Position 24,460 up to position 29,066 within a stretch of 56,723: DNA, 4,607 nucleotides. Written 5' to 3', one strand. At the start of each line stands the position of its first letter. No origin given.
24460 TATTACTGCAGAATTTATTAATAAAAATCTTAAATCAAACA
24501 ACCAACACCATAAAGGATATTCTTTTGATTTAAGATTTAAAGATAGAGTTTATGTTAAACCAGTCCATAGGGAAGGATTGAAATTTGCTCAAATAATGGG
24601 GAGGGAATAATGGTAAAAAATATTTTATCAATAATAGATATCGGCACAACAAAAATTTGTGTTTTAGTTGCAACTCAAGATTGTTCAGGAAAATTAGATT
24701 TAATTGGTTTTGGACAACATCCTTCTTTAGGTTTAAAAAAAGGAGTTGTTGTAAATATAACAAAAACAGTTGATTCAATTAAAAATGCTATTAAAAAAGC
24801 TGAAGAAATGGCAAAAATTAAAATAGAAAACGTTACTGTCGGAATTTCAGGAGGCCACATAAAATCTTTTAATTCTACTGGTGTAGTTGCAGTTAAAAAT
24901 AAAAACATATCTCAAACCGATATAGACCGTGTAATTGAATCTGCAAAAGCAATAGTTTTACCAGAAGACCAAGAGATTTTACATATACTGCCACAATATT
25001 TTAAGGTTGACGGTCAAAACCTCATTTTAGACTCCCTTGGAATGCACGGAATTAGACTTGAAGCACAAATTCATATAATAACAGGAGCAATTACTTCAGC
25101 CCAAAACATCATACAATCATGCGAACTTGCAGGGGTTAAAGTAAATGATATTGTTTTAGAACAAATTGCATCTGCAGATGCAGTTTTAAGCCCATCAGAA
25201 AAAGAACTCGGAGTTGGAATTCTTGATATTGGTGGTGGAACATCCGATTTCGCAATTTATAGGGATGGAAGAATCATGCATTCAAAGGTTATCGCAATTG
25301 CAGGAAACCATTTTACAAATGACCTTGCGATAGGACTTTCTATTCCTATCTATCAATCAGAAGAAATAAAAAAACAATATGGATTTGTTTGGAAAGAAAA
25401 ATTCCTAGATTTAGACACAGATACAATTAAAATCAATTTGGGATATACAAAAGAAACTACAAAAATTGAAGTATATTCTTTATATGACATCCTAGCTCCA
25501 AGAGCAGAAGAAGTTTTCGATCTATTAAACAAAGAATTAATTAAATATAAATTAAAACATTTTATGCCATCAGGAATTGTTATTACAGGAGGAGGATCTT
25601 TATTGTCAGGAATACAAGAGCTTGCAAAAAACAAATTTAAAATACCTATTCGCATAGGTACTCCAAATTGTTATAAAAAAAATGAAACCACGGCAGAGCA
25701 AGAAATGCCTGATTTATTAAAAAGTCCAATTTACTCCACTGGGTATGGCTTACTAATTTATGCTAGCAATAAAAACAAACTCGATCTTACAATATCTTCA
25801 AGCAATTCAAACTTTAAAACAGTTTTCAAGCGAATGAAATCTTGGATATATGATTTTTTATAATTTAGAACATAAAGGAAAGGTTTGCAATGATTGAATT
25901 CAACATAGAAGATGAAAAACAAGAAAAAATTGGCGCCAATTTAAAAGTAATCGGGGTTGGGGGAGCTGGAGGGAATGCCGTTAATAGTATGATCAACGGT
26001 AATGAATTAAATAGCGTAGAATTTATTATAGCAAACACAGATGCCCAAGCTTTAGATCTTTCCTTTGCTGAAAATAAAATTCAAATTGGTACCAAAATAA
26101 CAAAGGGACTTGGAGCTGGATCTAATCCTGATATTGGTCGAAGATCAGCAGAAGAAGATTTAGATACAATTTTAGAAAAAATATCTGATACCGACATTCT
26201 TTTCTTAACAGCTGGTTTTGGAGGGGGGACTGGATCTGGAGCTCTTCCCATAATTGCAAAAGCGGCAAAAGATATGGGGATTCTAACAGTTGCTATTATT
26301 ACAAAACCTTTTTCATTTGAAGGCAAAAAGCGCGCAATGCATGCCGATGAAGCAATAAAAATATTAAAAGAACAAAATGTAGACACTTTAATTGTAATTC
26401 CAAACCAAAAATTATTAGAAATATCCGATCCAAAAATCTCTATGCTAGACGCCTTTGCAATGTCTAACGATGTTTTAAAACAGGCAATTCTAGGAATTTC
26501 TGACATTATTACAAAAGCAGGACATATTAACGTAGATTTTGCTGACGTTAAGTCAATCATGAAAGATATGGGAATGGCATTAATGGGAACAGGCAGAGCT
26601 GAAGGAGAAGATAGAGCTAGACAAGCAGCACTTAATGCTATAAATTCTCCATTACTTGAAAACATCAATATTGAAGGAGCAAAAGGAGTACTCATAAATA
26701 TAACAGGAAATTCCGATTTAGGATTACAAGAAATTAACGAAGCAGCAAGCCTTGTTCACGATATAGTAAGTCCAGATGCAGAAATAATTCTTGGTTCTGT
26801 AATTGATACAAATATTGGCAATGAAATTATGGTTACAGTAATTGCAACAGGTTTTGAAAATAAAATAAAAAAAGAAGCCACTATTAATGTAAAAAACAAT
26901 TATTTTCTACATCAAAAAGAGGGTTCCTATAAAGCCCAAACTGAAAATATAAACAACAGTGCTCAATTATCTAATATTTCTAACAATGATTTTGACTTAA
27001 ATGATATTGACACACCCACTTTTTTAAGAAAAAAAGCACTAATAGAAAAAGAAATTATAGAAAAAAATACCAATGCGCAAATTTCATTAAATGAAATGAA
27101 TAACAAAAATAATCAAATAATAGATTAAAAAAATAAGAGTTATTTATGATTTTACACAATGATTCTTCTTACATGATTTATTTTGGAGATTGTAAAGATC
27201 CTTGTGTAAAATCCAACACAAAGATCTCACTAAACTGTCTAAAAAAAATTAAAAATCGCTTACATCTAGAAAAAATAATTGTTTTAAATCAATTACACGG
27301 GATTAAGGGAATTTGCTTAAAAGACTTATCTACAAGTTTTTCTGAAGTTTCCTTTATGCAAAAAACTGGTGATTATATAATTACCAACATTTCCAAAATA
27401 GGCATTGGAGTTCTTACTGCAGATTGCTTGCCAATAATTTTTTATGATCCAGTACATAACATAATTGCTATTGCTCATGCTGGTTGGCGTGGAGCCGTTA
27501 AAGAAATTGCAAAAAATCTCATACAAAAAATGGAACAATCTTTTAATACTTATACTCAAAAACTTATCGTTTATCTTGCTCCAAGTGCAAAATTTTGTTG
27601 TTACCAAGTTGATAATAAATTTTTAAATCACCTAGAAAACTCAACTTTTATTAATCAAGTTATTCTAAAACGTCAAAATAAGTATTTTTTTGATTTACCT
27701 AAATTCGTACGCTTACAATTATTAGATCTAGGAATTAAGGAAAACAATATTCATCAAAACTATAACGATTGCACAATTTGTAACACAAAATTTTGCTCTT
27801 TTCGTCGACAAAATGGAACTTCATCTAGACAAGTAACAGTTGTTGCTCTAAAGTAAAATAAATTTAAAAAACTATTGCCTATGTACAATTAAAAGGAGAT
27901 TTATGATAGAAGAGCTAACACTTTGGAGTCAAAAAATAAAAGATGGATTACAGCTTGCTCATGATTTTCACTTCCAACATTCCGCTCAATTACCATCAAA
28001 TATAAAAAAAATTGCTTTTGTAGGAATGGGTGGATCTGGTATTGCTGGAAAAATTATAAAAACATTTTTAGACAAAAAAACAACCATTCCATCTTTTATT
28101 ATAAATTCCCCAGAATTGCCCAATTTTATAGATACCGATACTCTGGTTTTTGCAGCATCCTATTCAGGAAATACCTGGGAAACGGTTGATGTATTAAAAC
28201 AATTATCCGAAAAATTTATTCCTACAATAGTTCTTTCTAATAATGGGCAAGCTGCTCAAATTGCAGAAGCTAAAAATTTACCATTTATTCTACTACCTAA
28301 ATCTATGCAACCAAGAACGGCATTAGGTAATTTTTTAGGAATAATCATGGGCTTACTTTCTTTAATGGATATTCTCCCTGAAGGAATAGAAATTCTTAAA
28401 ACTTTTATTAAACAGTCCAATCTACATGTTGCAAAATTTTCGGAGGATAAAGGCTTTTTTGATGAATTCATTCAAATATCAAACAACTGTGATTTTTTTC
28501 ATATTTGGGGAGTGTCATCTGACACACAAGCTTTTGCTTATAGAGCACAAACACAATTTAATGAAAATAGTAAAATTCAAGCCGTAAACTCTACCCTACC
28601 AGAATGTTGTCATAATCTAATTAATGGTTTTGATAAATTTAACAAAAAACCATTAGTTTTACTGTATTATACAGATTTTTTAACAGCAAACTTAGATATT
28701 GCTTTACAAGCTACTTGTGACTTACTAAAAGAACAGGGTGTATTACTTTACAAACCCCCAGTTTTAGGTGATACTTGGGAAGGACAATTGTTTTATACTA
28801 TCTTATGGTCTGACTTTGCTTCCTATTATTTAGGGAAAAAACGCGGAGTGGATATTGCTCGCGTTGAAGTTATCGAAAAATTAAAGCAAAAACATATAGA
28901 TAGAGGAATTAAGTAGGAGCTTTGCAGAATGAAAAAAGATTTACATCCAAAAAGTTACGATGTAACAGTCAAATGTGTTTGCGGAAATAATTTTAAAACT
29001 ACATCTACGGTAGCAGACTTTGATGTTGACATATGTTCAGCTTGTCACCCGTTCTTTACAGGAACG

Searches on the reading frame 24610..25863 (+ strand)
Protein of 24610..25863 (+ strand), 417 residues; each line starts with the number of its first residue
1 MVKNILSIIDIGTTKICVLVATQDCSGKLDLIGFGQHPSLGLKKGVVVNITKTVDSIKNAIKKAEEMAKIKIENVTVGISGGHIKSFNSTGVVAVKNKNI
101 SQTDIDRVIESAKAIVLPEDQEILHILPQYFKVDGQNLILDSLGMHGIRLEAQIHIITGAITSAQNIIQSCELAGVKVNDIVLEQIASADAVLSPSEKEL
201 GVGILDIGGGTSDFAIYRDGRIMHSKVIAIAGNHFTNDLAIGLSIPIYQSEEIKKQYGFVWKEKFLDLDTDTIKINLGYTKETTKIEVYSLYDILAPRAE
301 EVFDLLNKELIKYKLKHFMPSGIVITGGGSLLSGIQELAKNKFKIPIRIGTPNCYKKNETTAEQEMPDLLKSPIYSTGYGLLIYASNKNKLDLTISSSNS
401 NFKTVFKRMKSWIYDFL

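Call 21: search_protein_families(library=pfam, proteins=[window:24610-25863:+], max_evalue=0.001)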
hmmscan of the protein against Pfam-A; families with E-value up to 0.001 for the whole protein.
window:24610-25863:+ (417 aa): 6 families
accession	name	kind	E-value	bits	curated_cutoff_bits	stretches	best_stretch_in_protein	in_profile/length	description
PF14450.12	FtsA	-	1.2e-36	126.3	31.8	2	204-380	2-127/127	Cell division protein FtsA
PF02491.25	SHS2_FTSA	-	6.9e-29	100.5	25.4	1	81-158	1-79/79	SHS2 domain inserted in FTSA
PF06723.19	MreB_Mbl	-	1.8e-16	60.4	27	1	165-350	110-304/327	MreB/Mbl protein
PF11104.14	PilM_2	-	3.7e-07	29.9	27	0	183-256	157-236/340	Type IV pilus assembly protein PilM;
PF08841.16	DDR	-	6.8e-05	22.5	24.6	0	185-256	119-190/328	Diol dehydratase reactivase ATPase-like domain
PF06277.17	EutA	-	0.00016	21.1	27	1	196-239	139-182/475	Ethanolamine utilisation protein EutA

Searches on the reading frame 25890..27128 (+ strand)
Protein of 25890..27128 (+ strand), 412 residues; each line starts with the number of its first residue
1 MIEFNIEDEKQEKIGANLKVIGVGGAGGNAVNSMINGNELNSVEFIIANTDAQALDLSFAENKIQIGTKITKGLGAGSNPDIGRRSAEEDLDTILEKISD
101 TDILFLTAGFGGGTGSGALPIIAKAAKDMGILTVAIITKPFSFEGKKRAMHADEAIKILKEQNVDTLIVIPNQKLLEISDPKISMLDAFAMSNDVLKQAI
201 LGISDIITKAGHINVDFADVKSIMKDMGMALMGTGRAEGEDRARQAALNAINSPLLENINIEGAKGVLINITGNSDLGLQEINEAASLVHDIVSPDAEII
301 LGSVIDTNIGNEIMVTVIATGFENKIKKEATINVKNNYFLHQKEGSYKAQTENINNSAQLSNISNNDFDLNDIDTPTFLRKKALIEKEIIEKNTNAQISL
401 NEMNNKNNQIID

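Call 21: search_protein_families(library=pfam, proteins=[window:25890-27128:+], max_evalue=0.001)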
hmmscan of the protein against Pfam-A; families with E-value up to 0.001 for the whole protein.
window:25890-27128:+ (412 aa): 2 families
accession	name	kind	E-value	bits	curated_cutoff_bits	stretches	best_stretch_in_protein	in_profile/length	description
PF00091.31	Tubulin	-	2e-45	155.8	33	1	18-179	2-189/190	Tubulin/FtsZ family, GTPase domain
PF12327.13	FtsZ_C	-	1.5e-33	115.4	27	1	228-323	1-95/95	FtsZ family, C-terminal domain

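Call 22: find_homologous_proteins(query=window:25890-27128:+, max_evalue=1e-40)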
Query window:25890-27128:+ (412 aa): 8000 proteins with E <= 1e-40 among 8000 candidates; the best 120 are listed.
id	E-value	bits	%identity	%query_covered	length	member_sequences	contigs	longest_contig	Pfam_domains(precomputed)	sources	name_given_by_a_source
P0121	3.5e-253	858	100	100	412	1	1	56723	PF00091.32,PF12327.14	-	-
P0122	9.0e-179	613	76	90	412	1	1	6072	PF00091.32,PF12327.14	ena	-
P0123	2.1e-176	605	72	97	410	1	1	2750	PF00091.32,PF12327.14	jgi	-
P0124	3.5e-176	604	76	92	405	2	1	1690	PF00091.32,PF12327.14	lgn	-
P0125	6.1e-173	594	70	100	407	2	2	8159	PF00091.32,PF12327.14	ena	-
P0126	3.4e-170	585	73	93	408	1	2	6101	PF00091.32,PF12327.14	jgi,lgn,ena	-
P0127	2.9e-169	582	71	93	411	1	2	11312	PF00091.32,PF12327.14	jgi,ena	-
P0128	3.7e-168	578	69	99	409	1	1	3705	PF00091.32,PF12327.14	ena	-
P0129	1.3e-167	576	73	93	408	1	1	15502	PF00091.32,PF12327.14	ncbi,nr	ncbi:cell division protein FtsZ [Candidatus Dependentiae bacterium]|nr:cell division protein FtsZ [C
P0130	1.2e-165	570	67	99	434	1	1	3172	PF00091.32,PF12327.14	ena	-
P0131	2.2e-165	569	67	99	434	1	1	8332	PF00091.32,PF12327.14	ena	-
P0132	2.7e-164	565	70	93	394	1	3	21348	PF00091.32,PF12327.14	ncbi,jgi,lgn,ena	-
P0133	4.6e-162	558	70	93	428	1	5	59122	PF00091.32,PF12327.14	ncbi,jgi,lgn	jgi:cell division protein FtsZ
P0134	5.0e-161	554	72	93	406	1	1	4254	PF00091.32,PF12327.14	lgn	-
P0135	6.0e-161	554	68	94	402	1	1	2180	PF00091.32,PF12327.14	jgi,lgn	jgi:cell division protein FtsZ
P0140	6.9e-159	547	71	90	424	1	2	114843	PF00091.32,PF12327.14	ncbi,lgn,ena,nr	ncbi:cell division protein FtsZ [Candidatus Babeliales bacterium]|nr:cell division protein FtsZ [Can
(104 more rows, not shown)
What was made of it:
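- The window is a whole metagenomic contig (call 22).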

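Call 24: find_encoding_contigs(protein=P0129, flank=10000, max_places=1)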
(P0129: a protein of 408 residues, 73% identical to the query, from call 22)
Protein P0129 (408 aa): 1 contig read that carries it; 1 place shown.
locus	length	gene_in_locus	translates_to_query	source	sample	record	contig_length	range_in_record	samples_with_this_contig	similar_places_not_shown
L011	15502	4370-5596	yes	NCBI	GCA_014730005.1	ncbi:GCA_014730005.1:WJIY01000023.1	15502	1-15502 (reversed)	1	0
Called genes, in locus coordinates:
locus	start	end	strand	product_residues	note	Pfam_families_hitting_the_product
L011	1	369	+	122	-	PF01609:DDE_Tnp_1 (weak)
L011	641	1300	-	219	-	PF01712:dNK, PF02223:Thymidylate_kin (weak), PF13238:AAA_18 (faint)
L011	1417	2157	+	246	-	PF08032:SpoU_sub_bind, PF00588:SpoU_methylase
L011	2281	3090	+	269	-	-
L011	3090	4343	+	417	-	PF11104:PilM_2 (faint), PF14450:FtsA (weak), PF02491:SHS2_FTSA, PF06723:MreB_Mbl, PF14450:FtsA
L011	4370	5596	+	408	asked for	PF00091:Tubulin, PF12327:FtsZ_C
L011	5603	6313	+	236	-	PF02578:Cu-oxidase_4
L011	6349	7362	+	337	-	PF01380:SIS, PF10432:bact-PGI_C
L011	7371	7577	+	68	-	PF01197:Ribosomal_L31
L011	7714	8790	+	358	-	PF03462:PCRF, PF00472:RF-1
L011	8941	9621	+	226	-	-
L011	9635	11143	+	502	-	PF00149:Metallophos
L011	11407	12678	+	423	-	PF01773:Nucleos_tra2_N, PF07670:Gate, PF07662:Nucleos_tra2_C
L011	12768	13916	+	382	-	PF03054:tRNA_Me_trans, PF20259:tRNA_Me_trans_M, PF20258:tRNA_Me_trans_C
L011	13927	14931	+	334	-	PF00753:Lactamase_B (weak), PF13483:Lactamase_B_3, PF12706:Lactamase_B_2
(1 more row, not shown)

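Call 25: find_encoding_contigs(protein=P0133, flank=10000, max_places=1)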
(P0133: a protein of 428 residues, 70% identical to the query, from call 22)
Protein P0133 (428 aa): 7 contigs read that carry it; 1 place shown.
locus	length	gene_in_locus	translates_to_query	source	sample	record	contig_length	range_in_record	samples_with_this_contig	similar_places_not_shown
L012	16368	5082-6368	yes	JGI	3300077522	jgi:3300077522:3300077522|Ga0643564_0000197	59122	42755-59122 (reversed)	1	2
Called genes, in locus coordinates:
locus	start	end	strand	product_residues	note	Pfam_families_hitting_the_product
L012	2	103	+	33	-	?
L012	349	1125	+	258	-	-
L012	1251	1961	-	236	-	PF01712:dNK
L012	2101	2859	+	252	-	PF00588:SpoU_methylase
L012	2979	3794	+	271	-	-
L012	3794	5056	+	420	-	PF14450:FtsA (weak), PF02491:SHS2_FTSA, PF06723:MreB_Mbl, PF14450:FtsA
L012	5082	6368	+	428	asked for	PF00091:Tubulin, PF12327:FtsZ_C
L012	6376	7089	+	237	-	PF02578:Cu-oxidase_4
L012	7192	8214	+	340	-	PF01380:SIS, PF10432:bact-PGI_C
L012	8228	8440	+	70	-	PF01197:Ribosomal_L31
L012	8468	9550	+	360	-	PF03462:PCRF, PF00472:RF-1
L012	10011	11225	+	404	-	PF01773:Nucleos_tra2_N, PF07670:Gate, PF07662:Nucleos_tra2_C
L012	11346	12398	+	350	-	PF03054:tRNA_Me_trans, PF06508:QueC (faint), PF20259:tRNA_Me_trans_M, PF20258:tRNA_Me_trans_C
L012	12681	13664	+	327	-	PF00753:Lactamase_B (faint), PF13483:Lactamase_B_3, PF12706:Lactamase_B_2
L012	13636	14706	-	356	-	-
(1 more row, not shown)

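Call 27: find_encoding_contigs(protein=P0140, flank=10000, max_places=1)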
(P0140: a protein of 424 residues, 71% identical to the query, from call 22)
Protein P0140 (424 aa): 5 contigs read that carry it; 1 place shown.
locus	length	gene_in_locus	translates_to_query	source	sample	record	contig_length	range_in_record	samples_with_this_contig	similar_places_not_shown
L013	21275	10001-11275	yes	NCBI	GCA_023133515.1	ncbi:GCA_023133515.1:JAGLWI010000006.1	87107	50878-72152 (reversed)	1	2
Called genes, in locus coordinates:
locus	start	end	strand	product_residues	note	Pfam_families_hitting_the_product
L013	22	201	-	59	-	-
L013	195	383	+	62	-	-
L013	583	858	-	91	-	-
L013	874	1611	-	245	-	-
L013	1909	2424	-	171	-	-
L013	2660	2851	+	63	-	PF00300:His_Phos_1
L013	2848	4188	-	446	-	PF23745:ANK_LRRK2 (faint), PF12796:Ank_2, PF13857:Ank_5 (faint), PF12796:Ank_2, PF12796:Ank_2, PF13637:Ank_4, PF00023:Ank (weak), PF13606:Ank_3 (weak), +1 more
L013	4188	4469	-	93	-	-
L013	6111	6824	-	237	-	PF01712:dNK, PF02223:Thymidylate_kin, PF13238:AAA_18 (weak), PF13671:AAA_33 (faint)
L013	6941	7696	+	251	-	PF08032:SpoU_sub_bind, PF00588:SpoU_methylase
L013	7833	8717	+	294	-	-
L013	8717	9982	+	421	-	PF11104:PilM_2 (faint), PF14450:FtsA, PF02491:SHS2_FTSA, PF06723:MreB_Mbl, PF14450:FtsA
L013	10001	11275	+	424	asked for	PF00091:Tubulin, PF12327:FtsZ_C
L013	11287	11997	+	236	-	PF02578:Cu-oxidase_4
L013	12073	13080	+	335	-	PF01380:SIS, PF10432:bact-PGI_C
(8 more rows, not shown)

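Call 28: find_encoding_contigs(protein=P0132, flank=10000, max_places=2)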
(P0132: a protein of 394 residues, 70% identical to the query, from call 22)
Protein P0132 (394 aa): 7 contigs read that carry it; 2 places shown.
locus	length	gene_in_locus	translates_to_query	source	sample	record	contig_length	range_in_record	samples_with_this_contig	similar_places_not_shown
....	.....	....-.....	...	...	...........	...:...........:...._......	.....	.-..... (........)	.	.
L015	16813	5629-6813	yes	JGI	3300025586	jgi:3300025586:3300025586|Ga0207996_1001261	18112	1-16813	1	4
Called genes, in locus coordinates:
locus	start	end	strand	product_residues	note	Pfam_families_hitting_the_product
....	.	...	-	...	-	?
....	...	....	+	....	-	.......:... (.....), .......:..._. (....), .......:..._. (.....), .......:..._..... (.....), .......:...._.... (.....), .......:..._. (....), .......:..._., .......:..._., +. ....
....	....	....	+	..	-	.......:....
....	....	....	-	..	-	-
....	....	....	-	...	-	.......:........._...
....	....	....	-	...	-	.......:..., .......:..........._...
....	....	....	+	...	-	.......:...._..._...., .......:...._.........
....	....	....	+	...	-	-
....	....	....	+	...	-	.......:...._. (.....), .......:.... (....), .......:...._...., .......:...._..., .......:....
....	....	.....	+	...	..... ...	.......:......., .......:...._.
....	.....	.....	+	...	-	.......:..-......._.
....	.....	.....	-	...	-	-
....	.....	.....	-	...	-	-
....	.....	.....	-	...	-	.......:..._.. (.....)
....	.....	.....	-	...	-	-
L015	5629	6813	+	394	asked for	PF00091:Tubulin, PF12327:FtsZ_C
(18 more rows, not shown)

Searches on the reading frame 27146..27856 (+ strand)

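Call 21: search_protein_families(library=pfam, proteins=[window:27146-27856:+], max_evalue=0.001)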
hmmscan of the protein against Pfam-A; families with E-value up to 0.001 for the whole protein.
window:27146-27856:+ (236 aa): 1 family
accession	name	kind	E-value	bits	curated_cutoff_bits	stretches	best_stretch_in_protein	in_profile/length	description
PF02578.20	Cu-oxidase_4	-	2.5e-48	165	22.9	1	35-233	35-237/238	Multi-copper polyphenol oxidoreductase laccase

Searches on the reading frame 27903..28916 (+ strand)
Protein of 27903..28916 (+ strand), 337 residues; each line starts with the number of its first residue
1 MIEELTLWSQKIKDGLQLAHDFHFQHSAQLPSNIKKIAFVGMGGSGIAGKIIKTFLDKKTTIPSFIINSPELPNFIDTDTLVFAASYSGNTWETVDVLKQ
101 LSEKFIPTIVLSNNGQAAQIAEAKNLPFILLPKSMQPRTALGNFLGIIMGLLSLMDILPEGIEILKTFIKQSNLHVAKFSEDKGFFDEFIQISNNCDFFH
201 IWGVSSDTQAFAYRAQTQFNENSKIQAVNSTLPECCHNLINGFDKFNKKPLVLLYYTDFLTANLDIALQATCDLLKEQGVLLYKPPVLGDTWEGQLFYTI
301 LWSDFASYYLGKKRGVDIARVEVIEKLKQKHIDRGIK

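Call 21: search_protein_families(library=pfam, proteins=[window:27903-28916:+], max_evalue=0.001)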
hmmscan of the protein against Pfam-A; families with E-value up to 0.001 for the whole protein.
window:27903-28916:+ (337 aa): 2 families
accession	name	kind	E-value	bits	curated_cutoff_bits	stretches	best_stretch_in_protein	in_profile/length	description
PF10432.14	bact-PGI_C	-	4.9e-25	88.7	24.5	1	199-330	17-150/151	Bacterial phospho-glucose isomerase C-terminal SIS domain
PF01380.27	SIS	-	2.1e-09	37.7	25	1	33-116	4-91/131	SIS domain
